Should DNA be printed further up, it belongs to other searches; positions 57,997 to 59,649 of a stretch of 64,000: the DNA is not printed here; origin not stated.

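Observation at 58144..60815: Tandem paralogous SGNH-like lipoproteins, one with catalytic residues substituted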

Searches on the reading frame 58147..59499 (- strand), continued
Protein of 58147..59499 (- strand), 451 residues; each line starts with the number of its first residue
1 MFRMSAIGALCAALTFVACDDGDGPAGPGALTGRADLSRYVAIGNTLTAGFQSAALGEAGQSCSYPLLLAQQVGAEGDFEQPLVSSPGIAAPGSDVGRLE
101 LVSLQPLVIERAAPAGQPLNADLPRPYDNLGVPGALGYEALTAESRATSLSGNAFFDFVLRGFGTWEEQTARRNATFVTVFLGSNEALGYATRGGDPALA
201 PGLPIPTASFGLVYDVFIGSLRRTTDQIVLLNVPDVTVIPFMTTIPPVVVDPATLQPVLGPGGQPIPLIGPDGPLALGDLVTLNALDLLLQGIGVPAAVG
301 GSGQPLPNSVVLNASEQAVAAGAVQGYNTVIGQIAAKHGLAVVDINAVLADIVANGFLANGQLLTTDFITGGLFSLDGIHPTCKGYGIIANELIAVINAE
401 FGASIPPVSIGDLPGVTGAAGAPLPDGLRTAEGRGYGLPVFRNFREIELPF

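Call 53: list_cluster_members(proteins=[P0057, P0001])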
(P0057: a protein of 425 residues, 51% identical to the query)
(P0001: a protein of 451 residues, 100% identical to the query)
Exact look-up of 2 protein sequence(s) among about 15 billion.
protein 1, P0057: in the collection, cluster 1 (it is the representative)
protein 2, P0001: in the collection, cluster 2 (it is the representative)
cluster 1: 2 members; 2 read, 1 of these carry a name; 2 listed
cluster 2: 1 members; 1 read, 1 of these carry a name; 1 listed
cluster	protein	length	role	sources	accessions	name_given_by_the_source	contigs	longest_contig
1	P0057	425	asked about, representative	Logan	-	-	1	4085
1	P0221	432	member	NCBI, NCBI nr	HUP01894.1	MAG TPA: hypothetical protein VM737_10295 [Gemmatimonadota bacterium] | hypothetical protein [Gemmatimonadota bacterium]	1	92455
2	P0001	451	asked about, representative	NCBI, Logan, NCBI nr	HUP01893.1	MAG TPA: hypothetical protein VM737_10290 [Gemmatimonadota bacterium] | hypothetical protein [Gemmatimonadota bacterium]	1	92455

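Call 58: search_solved_structures(query=A2, max_evalue=0.01, show_alignments=2)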
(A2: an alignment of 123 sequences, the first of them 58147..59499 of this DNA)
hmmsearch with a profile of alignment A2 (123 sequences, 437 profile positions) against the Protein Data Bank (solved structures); distinct sequences matched with E-value up to 0.01: 13.
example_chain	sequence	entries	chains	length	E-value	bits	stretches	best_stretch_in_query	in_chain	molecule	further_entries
7ddy_D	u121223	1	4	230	2.3e-05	26.2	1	148-227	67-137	G-D-S-L family lipolytic protein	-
5jd3_A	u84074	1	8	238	0.00041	22.1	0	312-349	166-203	LAE5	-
4oao_A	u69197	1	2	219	0.00052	21.8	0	306-349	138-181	Acetyl xylan esterase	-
3w7v_A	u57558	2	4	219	0.00053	21.7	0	306-349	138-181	Acetyl xylan esterase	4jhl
4jko_A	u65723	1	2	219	0.00053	21.7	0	306-349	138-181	Acetyl xylan esterase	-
4oap_A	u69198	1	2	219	0.00056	21.6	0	306-349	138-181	Acetyl xylan esterase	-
5bn1_A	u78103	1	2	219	0.00066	21.4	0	306-349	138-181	Acetyl xylan esterase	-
5mal_A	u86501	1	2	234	0.00077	21.2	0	39-79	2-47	Lipase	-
4jj4_A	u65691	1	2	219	0.0028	19.4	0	306-348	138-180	Acetyl xylan esterase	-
4jj6_A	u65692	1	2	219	0.0032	19.1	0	306-349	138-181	Acetyl xylan esterase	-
9otv_A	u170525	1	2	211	0.0037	18.9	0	40-90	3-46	Lysophospholipase L1-like esterase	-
4ppy_A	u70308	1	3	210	0.0062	18.2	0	368-395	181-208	Putative acylhydrolase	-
3rjt_A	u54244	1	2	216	0.008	17.8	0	311-348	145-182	Lipolytic protein G-D-S-L family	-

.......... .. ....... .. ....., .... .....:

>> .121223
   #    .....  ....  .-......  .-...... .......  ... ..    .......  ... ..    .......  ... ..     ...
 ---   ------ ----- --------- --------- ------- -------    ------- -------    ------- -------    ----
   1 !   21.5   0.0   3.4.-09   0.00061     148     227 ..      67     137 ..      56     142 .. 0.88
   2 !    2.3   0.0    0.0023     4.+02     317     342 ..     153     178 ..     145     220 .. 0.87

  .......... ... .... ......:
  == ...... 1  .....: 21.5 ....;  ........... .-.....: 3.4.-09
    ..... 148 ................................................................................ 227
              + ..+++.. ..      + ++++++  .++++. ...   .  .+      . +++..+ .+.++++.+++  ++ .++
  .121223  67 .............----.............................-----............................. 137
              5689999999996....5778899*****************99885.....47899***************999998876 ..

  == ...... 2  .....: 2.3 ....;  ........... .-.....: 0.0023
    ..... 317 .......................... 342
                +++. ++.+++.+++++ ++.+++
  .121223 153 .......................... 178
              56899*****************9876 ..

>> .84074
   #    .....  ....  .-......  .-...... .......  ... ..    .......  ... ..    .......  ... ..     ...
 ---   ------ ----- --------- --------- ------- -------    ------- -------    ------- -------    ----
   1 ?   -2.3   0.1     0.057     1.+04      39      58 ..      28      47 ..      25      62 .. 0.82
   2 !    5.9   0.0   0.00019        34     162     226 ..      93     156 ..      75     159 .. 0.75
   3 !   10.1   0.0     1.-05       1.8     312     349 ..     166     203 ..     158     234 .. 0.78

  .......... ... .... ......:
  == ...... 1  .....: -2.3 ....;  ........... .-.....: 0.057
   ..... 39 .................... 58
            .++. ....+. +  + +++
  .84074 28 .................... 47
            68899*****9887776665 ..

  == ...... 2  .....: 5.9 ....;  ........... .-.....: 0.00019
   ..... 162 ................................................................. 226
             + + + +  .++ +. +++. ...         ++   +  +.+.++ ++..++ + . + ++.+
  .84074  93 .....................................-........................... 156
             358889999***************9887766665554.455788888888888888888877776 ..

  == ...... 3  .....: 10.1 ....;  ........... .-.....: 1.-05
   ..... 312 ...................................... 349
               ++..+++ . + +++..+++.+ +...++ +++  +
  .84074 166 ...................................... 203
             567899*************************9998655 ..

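Call 75: find_encoding_contigs(protein=P0117, flank=7000, max_places=1)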
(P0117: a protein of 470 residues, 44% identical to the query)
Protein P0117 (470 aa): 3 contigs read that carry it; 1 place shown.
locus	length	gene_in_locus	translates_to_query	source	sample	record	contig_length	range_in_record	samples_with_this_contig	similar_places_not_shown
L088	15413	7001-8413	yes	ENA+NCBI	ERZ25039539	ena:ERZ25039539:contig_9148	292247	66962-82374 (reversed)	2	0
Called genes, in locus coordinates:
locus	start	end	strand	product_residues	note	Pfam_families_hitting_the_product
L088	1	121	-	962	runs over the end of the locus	PF13620:CarboxypepD_reg, PF13715:CarbopepD_reg_2, PF00593:TonB_dep_Rec_b-barrel (weak), PF25183:OMP_b-brl_4 (weak)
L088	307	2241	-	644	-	PF00009:GTP_EFTU, PF01926:MMR_HSR1 (weak), PF03144:GTP_EFTU_D2 (weak), PF25461:Beta-barrel_SelB, PF09107:WHD_3rd_SelB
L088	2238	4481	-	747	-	PF19312:NtrY_N (weak), PF13188:PAS_8 (faint), PF00672:HAMP, PF00989:PAS, PF08448:PAS_4, PF00512:HisKA, PF02518:HATPase_c, PF13581:HATPase_c_2 (weak)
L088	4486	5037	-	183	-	PF14334:DUF4390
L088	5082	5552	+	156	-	PF01668:SmpB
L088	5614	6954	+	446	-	PF03349:Toluene_X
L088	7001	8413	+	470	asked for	PF00657:Lipase_GDSL, PF13472:Lipase_GDSL_2 (faint)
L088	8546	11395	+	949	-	PF00005:ABC_tran (faint), PF02463:SMC_N (faint), PF03193:RsgA_GTPase (faint), PF13191:AAA_16 (faint), PF13304:AAA_21 (faint), PF13555:AAA_29 (faint), PF17760:UvrA_inter, PF17755:UvrA_DNA-bind, +1 more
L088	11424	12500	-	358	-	PF01590:GAF, PF13185:GAF_2, PF00990:GGDEF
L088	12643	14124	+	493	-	PF01590:GAF (faint), PF13492:GAF_3 (weak), PF00158:Sigma54_activat, PF14532:Sigma54_activ_2, PF07728:AAA_5, PF25601:AAA_lid_14, PF02954:HTH_8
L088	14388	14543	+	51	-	-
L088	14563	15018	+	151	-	PF13581:HATPase_c_2, PF02518:HATPase_c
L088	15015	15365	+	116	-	PF01740:STAS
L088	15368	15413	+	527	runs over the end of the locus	PF01590:GAF, PF13185:GAF_2, PF13492:GAF_3, PF07228:SpoIIE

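Call 76: find_encoding_contigs(protein=P0083, flank=7000, max_places=1)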
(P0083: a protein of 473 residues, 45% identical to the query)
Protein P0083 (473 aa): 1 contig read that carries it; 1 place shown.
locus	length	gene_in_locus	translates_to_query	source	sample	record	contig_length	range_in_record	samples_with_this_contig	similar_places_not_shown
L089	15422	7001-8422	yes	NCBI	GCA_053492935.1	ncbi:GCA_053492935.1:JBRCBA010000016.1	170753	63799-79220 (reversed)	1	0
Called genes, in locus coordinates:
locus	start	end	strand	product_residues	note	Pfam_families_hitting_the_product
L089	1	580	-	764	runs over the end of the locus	PF00723:Glyco_hydro_15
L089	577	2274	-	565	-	PF00756:Esterase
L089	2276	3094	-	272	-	PF01048:PNP_UDP_1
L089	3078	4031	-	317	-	PF03706:LPG_synthase_TM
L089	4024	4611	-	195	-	PF02545:Maf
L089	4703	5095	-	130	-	-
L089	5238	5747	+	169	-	PF25917:BSH_RND (faint), PF25984:BSH_YknX (faint), PF25919:BSH_CusB (faint), PF00364:Biotin_lipoyl, PF25973:BSH_CzcB (faint)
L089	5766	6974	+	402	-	PF03349:Toluene_X, PF13609:Porin_4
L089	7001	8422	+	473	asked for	PF00657:Lipase_GDSL (faint)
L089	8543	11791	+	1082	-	PF26549:Tricorn_N, PF26550:Tricorn_2nd, PF07676:PD40, PF26549:Tricorn_N, PF26550:Tricorn_2nd, PF07676:PD40, PF14684:Tricorn_C1, PF14685:PDZ_Tricorn, +8 more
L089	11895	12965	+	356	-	PF01137:RTC, PF05189:RTC_insert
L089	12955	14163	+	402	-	PF00809:Pterin_bind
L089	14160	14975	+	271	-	PF19293:CdaA_N, PF02457:DAC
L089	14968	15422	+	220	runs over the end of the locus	PF00535:Glycos_transf_2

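Call 77: find_encoding_contigs(protein=P0086, flank=7000, max_places=1)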
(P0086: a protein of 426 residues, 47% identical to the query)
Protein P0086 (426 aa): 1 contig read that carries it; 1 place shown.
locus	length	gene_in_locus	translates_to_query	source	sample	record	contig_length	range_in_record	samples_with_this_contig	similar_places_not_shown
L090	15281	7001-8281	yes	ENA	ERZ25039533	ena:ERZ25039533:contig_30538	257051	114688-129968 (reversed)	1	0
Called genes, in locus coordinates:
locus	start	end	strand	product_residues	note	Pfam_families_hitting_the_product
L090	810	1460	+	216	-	PF13328:HD_4, PF01966:HD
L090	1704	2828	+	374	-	PF04607:RelA_SpoT, PF02824:TGS, PF28438:RelA_RIS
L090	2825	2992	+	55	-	PF13291:ACT_4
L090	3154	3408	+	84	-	PF01042:Ribonuc_L-PSP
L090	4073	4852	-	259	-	-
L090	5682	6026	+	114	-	PF03349:Toluene_X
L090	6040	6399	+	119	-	PF03349:Toluene_X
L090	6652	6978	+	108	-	PF03349:Toluene_X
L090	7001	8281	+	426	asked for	PF00657:Lipase_GDSL, PF13472:Lipase_GDSL_2 (faint)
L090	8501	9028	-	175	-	PF04542:Sigma70_r2, PF08281:Sigma70_r4_2, PF04545:Sigma70_r4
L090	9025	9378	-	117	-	PF00085:Thioredoxin, PF13098:Thioredoxin_2, PF13905:Thioredoxin_8 (faint)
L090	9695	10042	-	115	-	PF04020:Phage_holin_4_2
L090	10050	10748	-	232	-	PF14371:DUF4412 (weak)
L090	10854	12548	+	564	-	PF07244:POTRA (faint), PF01103:Omp85 (weak)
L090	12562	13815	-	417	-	PF12704:MacB_PCD, PF02687:FtsX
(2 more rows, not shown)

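Call 85: search_protein_representatives(protein=window:58147-59499:-)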
Query: 451 residues. Proteins with E-value up to 0.001 (for the whole library): 2962; up to 1e-10: 1788; up to 1e-30: 513. The best 150 are listed.
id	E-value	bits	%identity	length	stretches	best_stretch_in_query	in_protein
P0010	1.4e-151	521.8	65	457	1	13-435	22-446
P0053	4.2e-116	404.9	71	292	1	132-429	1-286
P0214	4.8e-111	388.2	50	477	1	3-442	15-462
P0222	8.6e-89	314.9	48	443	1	6-420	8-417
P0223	1.0e-82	294.8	48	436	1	26-414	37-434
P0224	2.0e-82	293.9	44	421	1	33-420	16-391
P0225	8.9e-82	291.7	42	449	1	11-415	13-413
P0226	1.9e-81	290.7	46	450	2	6-259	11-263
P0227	1.3e-79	284.6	46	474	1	11-417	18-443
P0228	4.0e-78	279.7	45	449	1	10-417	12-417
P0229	5.9e-78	279.1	47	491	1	31-412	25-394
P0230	1.6e-77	277.7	48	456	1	27-410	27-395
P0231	1.7e-77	277.6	48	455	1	10-421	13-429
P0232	2.5e-76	273.8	52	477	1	23-425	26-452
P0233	1.2e-74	268.2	44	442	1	34-436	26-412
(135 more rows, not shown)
